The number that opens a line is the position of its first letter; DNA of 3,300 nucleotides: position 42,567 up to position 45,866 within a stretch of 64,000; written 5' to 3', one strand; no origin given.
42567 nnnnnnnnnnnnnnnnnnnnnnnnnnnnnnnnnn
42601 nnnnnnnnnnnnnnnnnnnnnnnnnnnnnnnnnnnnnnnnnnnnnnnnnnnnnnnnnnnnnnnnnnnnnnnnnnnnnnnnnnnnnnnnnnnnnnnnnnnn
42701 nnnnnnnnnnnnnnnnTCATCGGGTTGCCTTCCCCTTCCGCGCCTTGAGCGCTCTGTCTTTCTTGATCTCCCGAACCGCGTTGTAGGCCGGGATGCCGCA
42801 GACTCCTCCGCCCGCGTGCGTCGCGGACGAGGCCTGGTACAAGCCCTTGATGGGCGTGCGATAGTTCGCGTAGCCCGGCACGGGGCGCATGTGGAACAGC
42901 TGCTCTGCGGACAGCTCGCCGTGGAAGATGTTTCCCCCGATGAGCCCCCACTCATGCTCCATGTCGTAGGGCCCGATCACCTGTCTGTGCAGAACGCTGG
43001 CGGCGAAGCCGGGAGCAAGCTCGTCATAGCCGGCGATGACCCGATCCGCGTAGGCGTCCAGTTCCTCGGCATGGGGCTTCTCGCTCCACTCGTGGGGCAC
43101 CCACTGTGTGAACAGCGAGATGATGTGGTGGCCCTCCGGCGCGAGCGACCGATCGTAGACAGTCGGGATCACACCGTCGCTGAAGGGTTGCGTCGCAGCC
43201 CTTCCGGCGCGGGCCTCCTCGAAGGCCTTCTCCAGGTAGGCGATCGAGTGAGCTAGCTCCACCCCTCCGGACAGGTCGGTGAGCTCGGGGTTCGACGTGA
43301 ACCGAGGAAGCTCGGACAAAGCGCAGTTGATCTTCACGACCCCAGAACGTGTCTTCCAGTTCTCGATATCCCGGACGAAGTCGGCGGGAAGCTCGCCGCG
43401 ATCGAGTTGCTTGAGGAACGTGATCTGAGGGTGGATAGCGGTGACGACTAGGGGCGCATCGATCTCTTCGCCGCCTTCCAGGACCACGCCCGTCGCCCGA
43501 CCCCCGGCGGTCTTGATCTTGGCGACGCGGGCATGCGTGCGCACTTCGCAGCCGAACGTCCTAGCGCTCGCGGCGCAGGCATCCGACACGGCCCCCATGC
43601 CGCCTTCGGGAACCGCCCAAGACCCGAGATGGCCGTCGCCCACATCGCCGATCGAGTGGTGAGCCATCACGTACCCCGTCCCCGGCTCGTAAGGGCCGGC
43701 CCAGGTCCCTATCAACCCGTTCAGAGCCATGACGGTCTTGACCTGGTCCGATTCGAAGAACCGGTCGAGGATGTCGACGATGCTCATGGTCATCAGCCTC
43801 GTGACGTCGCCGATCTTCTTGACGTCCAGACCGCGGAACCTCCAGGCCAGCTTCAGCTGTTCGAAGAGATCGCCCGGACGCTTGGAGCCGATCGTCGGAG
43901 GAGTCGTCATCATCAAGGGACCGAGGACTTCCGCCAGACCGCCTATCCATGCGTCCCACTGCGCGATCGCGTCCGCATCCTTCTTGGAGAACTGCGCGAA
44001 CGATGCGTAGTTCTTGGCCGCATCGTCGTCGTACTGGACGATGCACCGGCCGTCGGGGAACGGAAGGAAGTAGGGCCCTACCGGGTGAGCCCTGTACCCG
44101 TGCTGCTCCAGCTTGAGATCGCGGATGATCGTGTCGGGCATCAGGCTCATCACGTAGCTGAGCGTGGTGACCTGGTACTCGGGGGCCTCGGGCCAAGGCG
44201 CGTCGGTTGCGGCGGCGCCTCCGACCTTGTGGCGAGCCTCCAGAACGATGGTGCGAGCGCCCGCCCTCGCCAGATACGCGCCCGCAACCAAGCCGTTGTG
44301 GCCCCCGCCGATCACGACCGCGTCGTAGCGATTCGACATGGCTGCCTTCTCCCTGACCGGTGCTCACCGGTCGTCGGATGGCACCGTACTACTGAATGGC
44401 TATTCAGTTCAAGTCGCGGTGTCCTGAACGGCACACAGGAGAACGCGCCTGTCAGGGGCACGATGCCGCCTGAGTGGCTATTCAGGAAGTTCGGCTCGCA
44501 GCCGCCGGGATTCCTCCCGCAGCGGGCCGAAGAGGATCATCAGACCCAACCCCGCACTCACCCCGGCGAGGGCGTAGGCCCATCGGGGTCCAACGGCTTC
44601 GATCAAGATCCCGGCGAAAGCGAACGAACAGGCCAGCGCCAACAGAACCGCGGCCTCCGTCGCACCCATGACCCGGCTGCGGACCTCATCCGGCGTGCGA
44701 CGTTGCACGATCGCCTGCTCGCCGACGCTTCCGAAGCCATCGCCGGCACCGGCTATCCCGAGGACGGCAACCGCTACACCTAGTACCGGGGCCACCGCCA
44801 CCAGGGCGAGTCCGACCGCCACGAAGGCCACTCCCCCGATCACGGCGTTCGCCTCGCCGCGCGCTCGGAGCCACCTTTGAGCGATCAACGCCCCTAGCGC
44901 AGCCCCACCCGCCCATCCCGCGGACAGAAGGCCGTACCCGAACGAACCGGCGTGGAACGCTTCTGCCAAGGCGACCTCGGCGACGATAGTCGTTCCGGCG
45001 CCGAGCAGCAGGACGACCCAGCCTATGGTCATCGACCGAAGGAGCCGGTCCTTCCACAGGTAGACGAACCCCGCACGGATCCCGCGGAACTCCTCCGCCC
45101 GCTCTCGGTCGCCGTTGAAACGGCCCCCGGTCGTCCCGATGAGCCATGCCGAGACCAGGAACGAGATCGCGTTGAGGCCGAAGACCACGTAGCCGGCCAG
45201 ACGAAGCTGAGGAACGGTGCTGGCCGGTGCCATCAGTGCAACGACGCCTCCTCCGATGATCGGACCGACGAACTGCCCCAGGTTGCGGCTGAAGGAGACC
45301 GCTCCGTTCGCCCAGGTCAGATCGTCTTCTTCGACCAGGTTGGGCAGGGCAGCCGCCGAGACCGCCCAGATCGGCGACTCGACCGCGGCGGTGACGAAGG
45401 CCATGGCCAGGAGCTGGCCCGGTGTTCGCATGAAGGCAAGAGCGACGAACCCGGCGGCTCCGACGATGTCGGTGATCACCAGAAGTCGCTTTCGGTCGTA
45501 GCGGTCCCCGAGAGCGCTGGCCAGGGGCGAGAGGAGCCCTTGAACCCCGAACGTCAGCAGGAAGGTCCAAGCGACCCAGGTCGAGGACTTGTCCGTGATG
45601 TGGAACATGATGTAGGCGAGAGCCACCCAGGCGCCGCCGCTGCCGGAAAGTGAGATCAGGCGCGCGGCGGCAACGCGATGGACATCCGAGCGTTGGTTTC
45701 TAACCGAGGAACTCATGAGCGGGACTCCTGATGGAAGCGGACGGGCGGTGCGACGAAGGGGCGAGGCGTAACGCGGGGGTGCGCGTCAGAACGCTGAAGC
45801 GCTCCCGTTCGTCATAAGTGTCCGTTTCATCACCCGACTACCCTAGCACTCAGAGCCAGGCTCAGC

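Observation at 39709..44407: Operon encoding a Rieske-less ring-hydroxylating-oxygenase alpha subunit with a GcvT-family THF transferase, FAD oxidoreductase and SAM methyltransferase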

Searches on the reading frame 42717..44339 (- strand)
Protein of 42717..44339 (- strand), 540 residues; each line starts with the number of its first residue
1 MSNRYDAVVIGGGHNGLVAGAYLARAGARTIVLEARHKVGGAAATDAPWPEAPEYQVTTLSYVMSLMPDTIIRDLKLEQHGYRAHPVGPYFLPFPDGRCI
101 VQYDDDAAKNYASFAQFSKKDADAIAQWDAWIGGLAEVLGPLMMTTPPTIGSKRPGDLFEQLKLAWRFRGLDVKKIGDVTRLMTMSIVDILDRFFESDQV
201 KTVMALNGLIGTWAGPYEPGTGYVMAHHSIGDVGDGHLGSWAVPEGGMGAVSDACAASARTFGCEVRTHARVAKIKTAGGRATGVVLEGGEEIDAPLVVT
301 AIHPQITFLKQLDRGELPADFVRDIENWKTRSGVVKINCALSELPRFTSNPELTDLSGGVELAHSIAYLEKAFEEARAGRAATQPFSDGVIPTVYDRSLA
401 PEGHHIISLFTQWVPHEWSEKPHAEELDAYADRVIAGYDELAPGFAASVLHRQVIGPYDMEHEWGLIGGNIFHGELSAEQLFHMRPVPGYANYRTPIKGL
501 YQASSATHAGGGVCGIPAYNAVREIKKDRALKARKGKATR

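Call 3: search_protein_families(library=pfam, proteins=[window:42717-44339:-], max_evalue=0.01)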
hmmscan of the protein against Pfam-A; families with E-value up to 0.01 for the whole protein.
window:42717-44339:- (540 aa): 10 families
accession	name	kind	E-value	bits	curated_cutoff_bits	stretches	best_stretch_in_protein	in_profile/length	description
PF01593.30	Amino_oxidase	-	4.9e-13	49.6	19.8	2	235-508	190-421/443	Flavin containing amine oxidoreductase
PF13450.12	NAD_binding_8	-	2.9e-09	37.5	21.9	1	9-48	1-40/68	NAD(P)-binding Rossmann-like domain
PF01266.30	DAO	-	2.1e-08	34.6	27.9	2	6-43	1-39/353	FAD dependent oxidoreductase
PF07992.20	Pyr_redox_2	-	6.3e-08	32.8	26.1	1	6-39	2-36/291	Pyridine nucleotide-disulphide oxidoreductase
PF12831.13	FAD_oxidored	-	1.3e-07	31.8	27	1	6-76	1-69/416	FAD dependent oxidoreductase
PF00890.30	FAD_binding_2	-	0.00019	21.2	20.4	1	6-44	1-39/414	FAD binding domain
PF00070.33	Pyr_redox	-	0.00022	22.1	22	0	7-40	2-35/82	Pyridine nucleotide-disulphide oxidoreductase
PF01946.23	Thi4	-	0.0011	18.7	26.2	1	5-43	18-57/235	Thi4 family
PF01494.25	FAD_binding_3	-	0.0012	18.5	22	1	5-37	2-34/349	FAD binding domain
PF03486.20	HI0933_like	-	0.0013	18.6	50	0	6-40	2-36/244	HI0933-like protein Rossmann domain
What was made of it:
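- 42717..44339 (-): 540-aa FAD-dependent oxidoreductase of the CrtI / flavin amine-oxidase fold. Pfam Amino_oxidase and NAD_binding_8 (call 3).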

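Call 4: search_protein_families(library=ncbifam, proteins=[window:42717-44339:-], max_evalue=0.01)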
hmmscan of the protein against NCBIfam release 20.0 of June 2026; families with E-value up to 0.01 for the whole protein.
window:42717-44339:- (540 aa): 53 families (the best 25 are shown)
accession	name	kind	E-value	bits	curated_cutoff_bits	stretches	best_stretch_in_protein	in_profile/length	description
NF045689.1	BCarotKetCrtO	equivalog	3.6e-70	237.1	1000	1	4-527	3-537/563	beta-carotene ketolase CrtO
TIGR02730.1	carot_isom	equivalog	3.3e-25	88.9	586.9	2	234-516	214-477/493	carotenoid isomerase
TIGR02734.1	crtI_fam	subfamily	1.2e-21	77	238.1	2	239-532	209-495/504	phytoene desaturase family protein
NF045637.1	carotdesatCrtDProt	equivalog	8.4e-13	47.7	580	1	239-513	213-468/485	1-hydroxycarotenoid 3,4-desaturase CrtD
NF058655.1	CrtID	equivalog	1.5e-12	47.1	640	2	184-302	162-272/478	bifunctional phytoene desaturase/3,4-desaturase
TIGR02733.1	desat_CrtD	equivalog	1e-11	44.2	549.7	1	7-45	4-42/492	C-3',4' desaturase CrtD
NF005560.0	PRK07233.1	equivalog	9.9e-11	41.1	252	2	8-45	4-41/435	hypothetical protein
TIGR03467.1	HpnE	equivalog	2.8e-08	33.5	283.05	1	8-44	2-38/430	hydroxysqualene dehydroxylase HpnE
NF009477.0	PRK12843.1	equivalog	6.1e-07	28.2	758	1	3-47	15-59/578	FAD-dependent oxidoreductase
TIGR03143.1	AhpF_homolog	hypoth_equivalog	1.9e-06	26.7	687.65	1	1-44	1-43/555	putative alkyl hydroperoxide reductase F subunit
NF040505.1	ArsO_flavin_mono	equivalog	1e-05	25.2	425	1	5-43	1-39/346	ArsO family NAD(P)H-dependent flavin-containing monooxygenase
TIGR02032.1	GG-red-SF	subfamily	1.1e-05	25.3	158.8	1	5-40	1-36/297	geranylgeranyl reductase family protein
NF009478.0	PRK12844.1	equivalog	2.1e-05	23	789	1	3-45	7-49/559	3-ketosteroid-delta-1-dehydrogenase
NF008425.0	PRK11259.1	equivalog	2.2e-05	23.6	257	1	2-36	2-36/377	N-methyl-L-tryptophan oxidase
NF053676.1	4oxCHCAChcC1Cy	equivalog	2.6e-05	22.9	1000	0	4-45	1-42/528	4-oxocyclohexanecarboxylate 2-dehydrogenase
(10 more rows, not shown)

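Call 16: search_solved_structures(query=window:42717-44339:-, max_evalue=0.001)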
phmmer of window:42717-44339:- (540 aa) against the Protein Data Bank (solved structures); distinct sequences matched with E-value up to 0.001: 20.
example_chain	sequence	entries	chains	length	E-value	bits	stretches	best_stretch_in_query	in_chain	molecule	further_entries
4dgk_A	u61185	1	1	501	3.4e-11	45.9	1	8-294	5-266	Phytoene dehydrogenase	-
3k7t_A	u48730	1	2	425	5.4e-05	25.4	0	5-44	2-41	6-hydroxy-L-nicotine oxidase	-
3k7m_X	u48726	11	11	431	5.7e-05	25.4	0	5-44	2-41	6-hydroxy-L-nicotine oxidase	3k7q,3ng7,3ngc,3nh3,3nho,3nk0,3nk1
2c72_A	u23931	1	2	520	0.00014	24.1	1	1-45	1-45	AMINE OXIDASE (FLAVIN-CONTAINING) B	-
2c75_A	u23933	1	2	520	0.00014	24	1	1-45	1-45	AMINE OXIDASE (FLAVIN-CONTAINING) B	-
1gos_A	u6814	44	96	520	0.00015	24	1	1-45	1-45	MONOAMINE OXIDASE | AMINE OXIDASE [FLAVIN-CONTAINING] B | AMINE OXIDASE (FLAVIN-CONTAINING) B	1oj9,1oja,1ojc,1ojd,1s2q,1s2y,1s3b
2xfo_A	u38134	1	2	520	0.00015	24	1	1-45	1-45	Amine oxidase [flavin-containing] B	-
2bk4_A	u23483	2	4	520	0.00015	24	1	1-45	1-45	AMINE OXIDASE [FLAVIN-CONTAINING] B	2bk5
2c76_A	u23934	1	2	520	0.00015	24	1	1-45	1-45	AMINE OXIDASE (FLAVIN-CONTAINING) B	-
2c73_A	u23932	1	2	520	0.00016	23.9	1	1-45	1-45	AMINE OXIDASE (FLAVIN-CONTAINING) B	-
6cr0_A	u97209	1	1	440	0.00021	23.5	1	4-42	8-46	(S)-6-hydroxynicotine oxidase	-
4zn0_A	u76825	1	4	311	0.00029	23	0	1-42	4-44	Thioredoxin reductase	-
7rk0_A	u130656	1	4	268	0.00034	22.8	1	6-43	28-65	Thiamine thiazole synthase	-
2i0z_A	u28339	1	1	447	0.00048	22.3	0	4-44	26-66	NAD(FAD)-utilizing dehydrogenases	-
7u6l_A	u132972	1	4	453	0.00063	21.9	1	5-46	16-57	Amine oxidase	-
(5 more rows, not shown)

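Call 76: find_homologous_proteins(query=window:42717-44339:-, max_evalue=1e-20)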
Query window:42717-44339:- (540 aa): 8000 proteins with E <= 1e-20 among 8000 candidates; the best 120 are listed.
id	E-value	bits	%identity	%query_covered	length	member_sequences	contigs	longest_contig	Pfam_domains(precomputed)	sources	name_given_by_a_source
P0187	0.0e+0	1251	100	100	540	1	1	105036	PF01266.31,PF01593.31,PF13450.13,PF07992.21,PF12831.14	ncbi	-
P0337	0.0e+0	1101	86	100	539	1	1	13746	PF01266.31,PF01593.31,PF13450.13,PF00890.31,PF07992.21,PF12831.14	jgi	jgi:phytoene dehydrogenase-like protein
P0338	0.0e+0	1095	86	99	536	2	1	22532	PF01266.31,PF01593.31,PF13450.13,PF00890.31,PF07992.21,PF12831.14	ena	-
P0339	0.0e+0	1051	83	99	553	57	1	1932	PF01266.31,PF01593.31,PF13450.13,PF00890.31,PF07992.21,PF12831.14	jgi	jgi:phytoene dehydrogenase-like protein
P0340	0.0e+0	1049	83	97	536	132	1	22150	PF01266.31,PF01593.31,PF13450.13,PF00890.31,PF07992.21,PF01494.26,PF12831.14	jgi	jgi:phytoene dehydrogenase-like protein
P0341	0.0e+0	1036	83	98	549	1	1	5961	PF01266.31,PF01593.31,PF13450.13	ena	-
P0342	0.0e+0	1033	83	97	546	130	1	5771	PF01266.31,PF01593.31,PF13450.13,PF00890.31,PF07992.21,PF00070.34,PF12831.14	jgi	jgi:phytoene dehydrogenase-like protein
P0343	0.0e+0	1032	82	97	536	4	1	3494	PF01266.31,PF01593.31,PF13450.13,PF00890.31,PF07992.21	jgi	-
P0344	0.0e+0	1032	82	99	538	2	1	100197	PF01266.31,PF01593.31,PF13450.13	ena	-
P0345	0.0e+0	1031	82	99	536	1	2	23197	PF01266.31,PF01593.31,PF13450.13,PF07992.21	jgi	jgi:phytoene dehydrogenase-like protein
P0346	0.0e+0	1029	82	98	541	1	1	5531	PF01266.31,PF01593.31,PF13450.13,PF12831.14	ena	-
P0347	0.0e+0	1029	83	97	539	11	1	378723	PF01266.31,PF01593.31,PF13450.13,PF00890.31,PF07992.21,PF00070.34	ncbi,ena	-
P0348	0.0e+0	1029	81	99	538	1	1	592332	PF01266.31,PF01593.31,PF13450.13,PF00890.31,PF07992.21,PF12831.14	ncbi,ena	-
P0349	0.0e+0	1028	81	97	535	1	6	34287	PF01266.31,PF01593.31,PF13450.13,PF00890.31,PF07992.21,PF12831.14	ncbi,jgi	ncbi:MAG TPA: NAD(P)/FAD-dependent oxidoreductase [Actinomycetota bacterium]|jgi:phytoene dehydrogen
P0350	0.0e+0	1028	82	99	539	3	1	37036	PF01266.31,PF01593.31,PF13450.13,PF07992.21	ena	-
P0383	8.0e-296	1000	79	98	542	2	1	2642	PF01266.31,PF01593.31,PF13450.13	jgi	jgi:phytoene dehydrogenase-like protein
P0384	1.0e-295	1000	80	97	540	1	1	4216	PF01266.31,PF01593.31,PF13450.13,PF00890.31,PF07992.21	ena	-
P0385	1.1e-295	1000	80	98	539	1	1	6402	PF01266.31,PF01593.31,PF13450.13,PF07992.21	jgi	jgi:phytoene dehydrogenase-like protein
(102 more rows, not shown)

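Call 86: predict_structure(alignment_id=A5)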
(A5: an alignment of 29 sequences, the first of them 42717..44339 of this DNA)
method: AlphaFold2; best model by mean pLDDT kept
length: 540 residues; sequences in the alignment: 29
mean_pLDDT: 79.9   pTM: 0.83
mean pLDDT of the five models: 79.9, 78.2, 77.2, 76.7, 68.0
residues with pLDDT >= 90: 196; 70-90: 208; 50-70: 86; < 50: 50
segments of 3 or more residues with pLDDT < 50: 141-151, 229-231, 233-237, 473-491, 506-512
pLDDT, mean of each block of 10 residues (from residue 1): 82 89 97 90 69 75 71 93 88 92 86 93 83 59 46 60 56 60 78 91 82 73 58 53 84 93 96 95 96 96 85 87 75 86 95 90 90 87 88 88 91 86 94 95 96 90 74 43 35 77 57 70 86 69
secondary structure, 60 per line:
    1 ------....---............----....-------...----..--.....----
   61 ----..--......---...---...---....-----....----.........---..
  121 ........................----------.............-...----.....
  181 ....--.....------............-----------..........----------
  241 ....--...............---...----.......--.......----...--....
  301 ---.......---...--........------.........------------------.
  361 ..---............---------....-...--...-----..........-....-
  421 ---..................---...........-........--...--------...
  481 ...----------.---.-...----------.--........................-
elements in order: E7-10 H14-25 E30-33 E52-56 H69-74 E84-86 E90-93 E99-102 H107-115 H119-144 H155-167 H176-184 H187-191 H198-209 H221-230 E241-244 H247-261 E265-267 E272-278 E281-287 E292-294 E297-300 H304-310 H319-326 E333-341 E360-362 H366-377 E387-390 E405-414 H416-419 H424-441 H445-448 E449-455 H457-464 H478-483 E500-502 H516-539

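Call 89: fold_search(model_id=the predicted structure, library=pdb)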
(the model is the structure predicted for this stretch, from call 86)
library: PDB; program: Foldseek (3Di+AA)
matches with E <= 10: 1964; with E <= 0.001: 1145
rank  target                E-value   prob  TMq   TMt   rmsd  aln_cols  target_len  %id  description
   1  4rep                  3.5e-24  1.00  0.73  0.79   4.5       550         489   18  Crystal Structure of gamma-carotenoid desaturase (released 2015-07-15)
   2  4dgk                  7.8e-20  1.00  0.50  0.63   9.4       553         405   18  Crystal structure of Phytoene desaturase CRTI from Pantoea ananatis (released 2012-10-10)
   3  3ka7                  8.7e-20  1.00  0.60  0.75   5.2       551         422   17  Crystal Structure of an oxidoreductase from Methanosarcina mazei. Northeast Structural Genomics Consortium target id MaR (released 2009-11-17)
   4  6c71_B                1.4e-18  1.00  0.53  0.62   7.1       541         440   16  Nicotine Oxidoreductase in Complex with S-nicotine (released 2018-07-11)
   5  6c71_D                2.6e-18  1.00  0.55  0.65   6.8       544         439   16  Nicotine Oxidoreductase in Complex with S-nicotine (released 2018-07-11)
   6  7c4a_B                3.3e-18  1.00  0.52  0.61   7.2       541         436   16  nicA2 with cofactor FAD (released 2020-06-03)
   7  7kho_A                3.5e-18  1.00  0.53  0.63   6.7       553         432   16  NicA2 variant N462V in complex with (S)-nicotine (released 2021-02-10)
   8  5ttj_A                3.9e-18  1.00  0.51  0.61   7.4       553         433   17  Crystal Structure of Nicotine Oxidoreductase from Pseudomonas putida (released 2017-02-08)
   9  8dq7_A                3.9e-18  1.00  0.51  0.61   7.2       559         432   16  The structure of NicA2 variant F104L/A107T/S146I/G317D/H368R/L449V/N462S from Pseudomonas putida (released 2023-07-26)
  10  3cph_G                4.6e-18  1.00  0.51  0.60   7.8       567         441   12  Crystal structure of Sec4 in complex with Rab-GDI (released 2008-05-06)
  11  5ttk_A                5.1e-18  1.00  0.51  0.62   7.5       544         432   16  Crystal Structure of Selenomethionine-incorporated Nicotine Oxidoreductase from Pseudomonas putida (released 2017-01-25)
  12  1d5t                  8.4e-18  1.00  0.49  0.59   7.8       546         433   11  GUANINE NUCLEOTIDE DISSOCIATION INHIBITOR, ALPHA-ISOFORM (released 2000-10-25)
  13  6c71_C                1.5e-17  1.00  0.54  0.64   6.8       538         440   16  Nicotine Oxidoreductase in Complex with S-nicotine (released 2018-07-11)
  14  7khn                  1.9e-17  1.00  0.53  0.62   7.1       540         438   17  NicA2 variant N462Y/W427Y in complex with (S)-nicotine (released 2021-02-03)
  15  5ttk_C                1.9e-17  1.00  0.52  0.62   7.4       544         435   17  Crystal Structure of Selenomethionine-incorporated Nicotine Oxidoreductase from Pseudomonas putida (released 2017-01-25)
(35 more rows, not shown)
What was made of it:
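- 42717..44339 (-): The AF2 model has pLDDT 79.9; best folds are 4rep and CrtI 4dgk, then NicA2, putrescine oxidase and MAO (calls 86, 89).
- The flavoprotein has the flavin amine-oxidase / CrtI fold, many members of which reduce O2 to H2O2 (call 89).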

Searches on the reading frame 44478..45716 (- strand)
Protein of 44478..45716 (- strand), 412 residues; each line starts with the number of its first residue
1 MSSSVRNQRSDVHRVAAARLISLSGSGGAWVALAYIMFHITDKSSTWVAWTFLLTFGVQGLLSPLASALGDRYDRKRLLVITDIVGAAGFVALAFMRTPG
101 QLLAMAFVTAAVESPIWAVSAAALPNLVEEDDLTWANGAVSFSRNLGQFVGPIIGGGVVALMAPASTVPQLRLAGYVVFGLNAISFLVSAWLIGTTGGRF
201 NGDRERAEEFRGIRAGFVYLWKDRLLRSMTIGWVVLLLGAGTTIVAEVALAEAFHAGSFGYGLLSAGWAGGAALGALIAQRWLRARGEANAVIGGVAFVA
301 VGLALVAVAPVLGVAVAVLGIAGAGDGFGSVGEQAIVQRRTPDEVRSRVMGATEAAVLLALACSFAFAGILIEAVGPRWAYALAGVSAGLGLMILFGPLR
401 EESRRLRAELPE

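Call 3: search_protein_families(library=pfam, proteins=[window:44478-45716:-], max_evalue=0.01)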
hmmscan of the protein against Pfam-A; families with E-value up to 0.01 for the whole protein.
window:44478-45716:- (412 aa): 2 families
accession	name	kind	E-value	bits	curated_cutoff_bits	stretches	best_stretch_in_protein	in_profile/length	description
PF07690.21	MFS_1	-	4.5e-34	118.3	33.4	2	17-238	3-213/347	Major Facilitator Superfamily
PF05977.19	MFS_3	-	8.9e-13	47.9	27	1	19-392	19-387/524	Transmembrane secretion effector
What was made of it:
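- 44478..45716 (-): 412-aa MFS transporter upstream of the operon, a candidate uptake system. Pfam MFS_1 and MFS_3 (call 3).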
